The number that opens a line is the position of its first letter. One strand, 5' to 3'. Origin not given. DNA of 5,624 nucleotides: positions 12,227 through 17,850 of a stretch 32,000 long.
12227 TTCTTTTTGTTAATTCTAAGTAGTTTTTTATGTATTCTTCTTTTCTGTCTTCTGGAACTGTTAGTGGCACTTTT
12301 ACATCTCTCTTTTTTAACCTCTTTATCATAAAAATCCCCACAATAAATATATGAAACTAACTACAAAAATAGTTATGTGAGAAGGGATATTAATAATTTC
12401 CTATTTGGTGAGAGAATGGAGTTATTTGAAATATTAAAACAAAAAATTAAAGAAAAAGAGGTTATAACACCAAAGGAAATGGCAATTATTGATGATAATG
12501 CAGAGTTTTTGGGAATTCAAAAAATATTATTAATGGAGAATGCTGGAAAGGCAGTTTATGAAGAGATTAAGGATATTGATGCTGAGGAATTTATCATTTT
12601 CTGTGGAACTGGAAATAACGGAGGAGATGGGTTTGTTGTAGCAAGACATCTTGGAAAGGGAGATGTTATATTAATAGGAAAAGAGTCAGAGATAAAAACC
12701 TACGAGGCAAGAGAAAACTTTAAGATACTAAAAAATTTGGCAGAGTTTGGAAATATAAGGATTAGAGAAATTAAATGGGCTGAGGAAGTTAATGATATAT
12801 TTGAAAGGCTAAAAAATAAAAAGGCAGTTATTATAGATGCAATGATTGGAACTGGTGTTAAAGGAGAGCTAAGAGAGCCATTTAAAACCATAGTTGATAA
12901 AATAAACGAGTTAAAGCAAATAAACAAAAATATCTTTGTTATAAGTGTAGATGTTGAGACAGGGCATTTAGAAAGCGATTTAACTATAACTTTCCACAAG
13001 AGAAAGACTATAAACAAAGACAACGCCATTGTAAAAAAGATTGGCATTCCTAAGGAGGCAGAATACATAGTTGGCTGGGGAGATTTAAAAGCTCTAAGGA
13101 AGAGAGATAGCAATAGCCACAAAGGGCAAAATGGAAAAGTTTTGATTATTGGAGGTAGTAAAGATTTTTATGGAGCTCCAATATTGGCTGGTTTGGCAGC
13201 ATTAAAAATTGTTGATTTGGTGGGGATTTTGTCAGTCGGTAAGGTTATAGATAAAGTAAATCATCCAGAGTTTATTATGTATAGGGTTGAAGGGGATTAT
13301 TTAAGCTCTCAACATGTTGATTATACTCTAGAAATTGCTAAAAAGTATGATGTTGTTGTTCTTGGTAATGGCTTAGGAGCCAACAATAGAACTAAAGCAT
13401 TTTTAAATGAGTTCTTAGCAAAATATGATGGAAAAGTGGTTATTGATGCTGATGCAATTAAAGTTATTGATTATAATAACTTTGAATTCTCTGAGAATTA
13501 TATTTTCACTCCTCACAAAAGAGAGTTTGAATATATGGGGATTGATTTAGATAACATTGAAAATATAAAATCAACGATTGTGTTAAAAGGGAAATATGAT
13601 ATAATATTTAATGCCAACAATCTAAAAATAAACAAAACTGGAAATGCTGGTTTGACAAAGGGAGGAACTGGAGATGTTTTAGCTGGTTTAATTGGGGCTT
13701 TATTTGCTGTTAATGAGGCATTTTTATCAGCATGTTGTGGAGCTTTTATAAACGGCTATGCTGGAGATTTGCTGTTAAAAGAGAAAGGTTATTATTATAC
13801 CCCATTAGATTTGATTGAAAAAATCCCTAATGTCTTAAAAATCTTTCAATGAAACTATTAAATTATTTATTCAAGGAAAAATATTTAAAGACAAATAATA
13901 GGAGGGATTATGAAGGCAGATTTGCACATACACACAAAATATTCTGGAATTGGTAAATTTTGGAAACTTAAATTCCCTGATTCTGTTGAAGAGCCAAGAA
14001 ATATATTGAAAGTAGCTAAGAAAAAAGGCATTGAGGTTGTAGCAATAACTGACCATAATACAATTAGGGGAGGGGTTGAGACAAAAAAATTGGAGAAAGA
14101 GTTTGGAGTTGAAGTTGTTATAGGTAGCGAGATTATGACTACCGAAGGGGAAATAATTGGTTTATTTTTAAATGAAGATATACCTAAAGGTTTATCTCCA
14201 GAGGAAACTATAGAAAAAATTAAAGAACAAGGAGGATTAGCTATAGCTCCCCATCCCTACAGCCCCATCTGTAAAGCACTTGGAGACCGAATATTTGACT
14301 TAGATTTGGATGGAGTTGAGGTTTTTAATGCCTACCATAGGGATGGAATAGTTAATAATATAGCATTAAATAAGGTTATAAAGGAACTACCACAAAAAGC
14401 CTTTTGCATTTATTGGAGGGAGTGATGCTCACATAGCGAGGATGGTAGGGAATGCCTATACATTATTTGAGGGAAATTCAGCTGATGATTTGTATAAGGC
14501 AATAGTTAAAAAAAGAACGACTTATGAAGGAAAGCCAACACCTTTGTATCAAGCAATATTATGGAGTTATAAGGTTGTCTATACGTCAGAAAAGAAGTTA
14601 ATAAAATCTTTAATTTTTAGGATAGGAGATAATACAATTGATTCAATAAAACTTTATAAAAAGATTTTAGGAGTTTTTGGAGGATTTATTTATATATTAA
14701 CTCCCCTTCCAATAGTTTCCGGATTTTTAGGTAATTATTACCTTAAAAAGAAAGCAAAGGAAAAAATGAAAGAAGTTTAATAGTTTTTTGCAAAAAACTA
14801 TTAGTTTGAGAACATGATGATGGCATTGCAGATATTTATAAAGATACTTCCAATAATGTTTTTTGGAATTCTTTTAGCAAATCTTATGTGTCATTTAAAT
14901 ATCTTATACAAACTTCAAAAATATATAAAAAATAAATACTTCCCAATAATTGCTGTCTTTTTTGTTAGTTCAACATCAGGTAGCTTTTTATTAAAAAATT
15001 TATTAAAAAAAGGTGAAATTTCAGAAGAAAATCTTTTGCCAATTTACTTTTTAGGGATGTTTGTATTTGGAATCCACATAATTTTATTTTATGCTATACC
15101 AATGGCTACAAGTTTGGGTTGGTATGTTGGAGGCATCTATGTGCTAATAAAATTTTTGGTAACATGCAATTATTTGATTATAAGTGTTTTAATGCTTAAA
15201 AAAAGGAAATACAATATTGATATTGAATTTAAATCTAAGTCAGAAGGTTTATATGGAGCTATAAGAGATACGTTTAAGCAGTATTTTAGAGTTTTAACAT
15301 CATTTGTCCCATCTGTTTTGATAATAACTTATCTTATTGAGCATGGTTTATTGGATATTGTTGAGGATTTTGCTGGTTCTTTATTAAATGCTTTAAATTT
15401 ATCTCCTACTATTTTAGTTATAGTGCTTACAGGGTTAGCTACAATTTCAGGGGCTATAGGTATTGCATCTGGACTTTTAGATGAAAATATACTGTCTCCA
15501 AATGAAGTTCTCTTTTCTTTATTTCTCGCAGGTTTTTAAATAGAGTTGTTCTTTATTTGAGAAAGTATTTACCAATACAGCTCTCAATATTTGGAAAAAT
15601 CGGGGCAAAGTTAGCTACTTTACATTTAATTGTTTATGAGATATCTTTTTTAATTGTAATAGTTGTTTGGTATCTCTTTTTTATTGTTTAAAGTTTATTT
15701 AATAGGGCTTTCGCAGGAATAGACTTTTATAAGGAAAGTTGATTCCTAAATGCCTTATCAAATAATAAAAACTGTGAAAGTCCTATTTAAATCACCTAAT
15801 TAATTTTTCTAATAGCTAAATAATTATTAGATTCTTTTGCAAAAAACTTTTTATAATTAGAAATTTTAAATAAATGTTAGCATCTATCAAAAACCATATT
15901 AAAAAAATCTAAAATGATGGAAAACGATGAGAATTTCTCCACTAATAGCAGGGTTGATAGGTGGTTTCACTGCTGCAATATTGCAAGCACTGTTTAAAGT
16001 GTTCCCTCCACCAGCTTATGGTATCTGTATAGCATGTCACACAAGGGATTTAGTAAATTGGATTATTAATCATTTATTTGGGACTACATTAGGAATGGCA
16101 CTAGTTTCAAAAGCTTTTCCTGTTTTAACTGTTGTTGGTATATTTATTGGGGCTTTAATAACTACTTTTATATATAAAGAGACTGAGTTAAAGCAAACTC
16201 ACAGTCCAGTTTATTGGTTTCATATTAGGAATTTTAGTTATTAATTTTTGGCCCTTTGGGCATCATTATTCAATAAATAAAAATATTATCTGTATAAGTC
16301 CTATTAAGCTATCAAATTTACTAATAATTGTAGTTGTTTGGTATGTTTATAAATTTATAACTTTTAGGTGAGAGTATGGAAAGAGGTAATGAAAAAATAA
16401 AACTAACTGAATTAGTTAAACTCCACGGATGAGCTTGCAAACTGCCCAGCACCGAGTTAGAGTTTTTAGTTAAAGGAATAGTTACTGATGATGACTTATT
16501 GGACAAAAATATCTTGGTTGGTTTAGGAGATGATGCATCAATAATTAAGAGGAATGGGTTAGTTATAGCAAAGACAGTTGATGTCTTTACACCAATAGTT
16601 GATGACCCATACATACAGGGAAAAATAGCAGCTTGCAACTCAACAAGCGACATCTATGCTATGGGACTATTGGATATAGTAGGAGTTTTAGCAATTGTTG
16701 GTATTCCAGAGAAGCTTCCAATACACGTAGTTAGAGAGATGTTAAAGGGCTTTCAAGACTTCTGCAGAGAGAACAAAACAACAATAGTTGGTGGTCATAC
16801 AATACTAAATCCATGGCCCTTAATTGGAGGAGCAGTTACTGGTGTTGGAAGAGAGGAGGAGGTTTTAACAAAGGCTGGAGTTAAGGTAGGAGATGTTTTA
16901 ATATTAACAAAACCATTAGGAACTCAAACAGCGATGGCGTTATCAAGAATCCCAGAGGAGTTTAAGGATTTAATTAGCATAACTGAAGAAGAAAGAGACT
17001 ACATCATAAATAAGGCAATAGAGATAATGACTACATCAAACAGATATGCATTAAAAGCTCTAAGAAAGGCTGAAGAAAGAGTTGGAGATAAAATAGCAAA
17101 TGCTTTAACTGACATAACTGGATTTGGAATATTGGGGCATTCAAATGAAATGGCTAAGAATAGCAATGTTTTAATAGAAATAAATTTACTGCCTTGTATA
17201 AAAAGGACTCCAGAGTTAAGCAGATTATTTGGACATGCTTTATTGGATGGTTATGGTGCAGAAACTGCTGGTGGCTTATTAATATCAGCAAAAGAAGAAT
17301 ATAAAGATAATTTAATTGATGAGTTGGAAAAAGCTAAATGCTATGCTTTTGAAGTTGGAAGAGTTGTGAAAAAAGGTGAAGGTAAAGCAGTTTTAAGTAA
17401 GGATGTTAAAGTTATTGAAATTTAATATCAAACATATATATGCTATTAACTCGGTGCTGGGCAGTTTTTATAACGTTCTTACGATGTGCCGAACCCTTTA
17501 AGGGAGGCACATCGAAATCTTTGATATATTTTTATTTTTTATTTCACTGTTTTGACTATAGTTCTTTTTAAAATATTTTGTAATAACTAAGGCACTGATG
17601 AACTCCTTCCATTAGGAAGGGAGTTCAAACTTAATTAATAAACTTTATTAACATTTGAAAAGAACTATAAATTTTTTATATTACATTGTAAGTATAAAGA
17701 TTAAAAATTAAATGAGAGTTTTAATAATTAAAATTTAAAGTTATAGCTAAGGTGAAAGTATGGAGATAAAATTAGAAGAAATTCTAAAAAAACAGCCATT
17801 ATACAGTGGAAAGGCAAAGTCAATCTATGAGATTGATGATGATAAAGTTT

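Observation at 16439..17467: A 21-nt perfect complementarity links the selD UGA region to the 3' UTR just upstream of the SECIS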

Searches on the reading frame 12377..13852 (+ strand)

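Call 68: search_protein_families(library=pfam, proteins=[window:12377-13852:+], max_evalue=0.001)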
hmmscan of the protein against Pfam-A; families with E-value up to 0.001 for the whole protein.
window:12377-13852:+ (491 aa): 2 families
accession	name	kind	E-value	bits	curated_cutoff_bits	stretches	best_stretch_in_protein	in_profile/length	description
PF01256.23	Carb_kinase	-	4.6e-71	239.5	27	1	255-485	1-242/242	NAD(P)H-hydrate dehydratase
PF03853.21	YjeF_N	-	2.5e-26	93.1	24.9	1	52-196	4-142/169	YjeF-related protein N-terminus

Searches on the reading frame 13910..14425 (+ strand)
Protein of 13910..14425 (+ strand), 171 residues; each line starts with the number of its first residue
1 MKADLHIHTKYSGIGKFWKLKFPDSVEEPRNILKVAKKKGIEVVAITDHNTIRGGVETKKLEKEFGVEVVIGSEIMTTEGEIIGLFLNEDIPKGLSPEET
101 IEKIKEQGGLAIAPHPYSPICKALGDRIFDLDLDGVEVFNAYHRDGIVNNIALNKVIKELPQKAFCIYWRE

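Call 68: search_protein_families(library=pfam, proteins=[window:13910-14425:+], max_evalue=0.001)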
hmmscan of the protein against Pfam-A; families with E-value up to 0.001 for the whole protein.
window:13910-14425:+ (171 aa): 1 family
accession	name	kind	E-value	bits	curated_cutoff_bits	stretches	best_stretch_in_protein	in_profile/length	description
PF02811.25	PHP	-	5.8e-09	36.9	26.4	1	4-78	1-66/164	PHP domain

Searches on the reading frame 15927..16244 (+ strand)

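Call 68: search_protein_families(library=pfam, proteins=[window:15927-16244:+], max_evalue=0.001)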
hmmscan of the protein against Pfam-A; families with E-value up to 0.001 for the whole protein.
window:15927-16244:+ (105 aa): 1 family
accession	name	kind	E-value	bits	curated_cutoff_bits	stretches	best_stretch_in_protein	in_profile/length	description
PF04143.19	Sulf_transp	-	0.00091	19.3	27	1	4-100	178-265/310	Sulphur transport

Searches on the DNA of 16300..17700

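Call 88: search_rna_families(source=window, start=16300, end=17700, threshold=evalue, max_evalue=1)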
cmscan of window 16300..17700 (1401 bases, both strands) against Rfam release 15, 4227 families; matches with E-value up to 1: 1.
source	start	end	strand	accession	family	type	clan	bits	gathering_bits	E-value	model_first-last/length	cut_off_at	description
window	17344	17389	+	RF01202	sn2991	Gene; snRNA; snoRNA; CD-box;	-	22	60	0.43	1-98/98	no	Small nucleolar RNA sn2991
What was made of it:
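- No known sRNA family matches the region (call 88).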
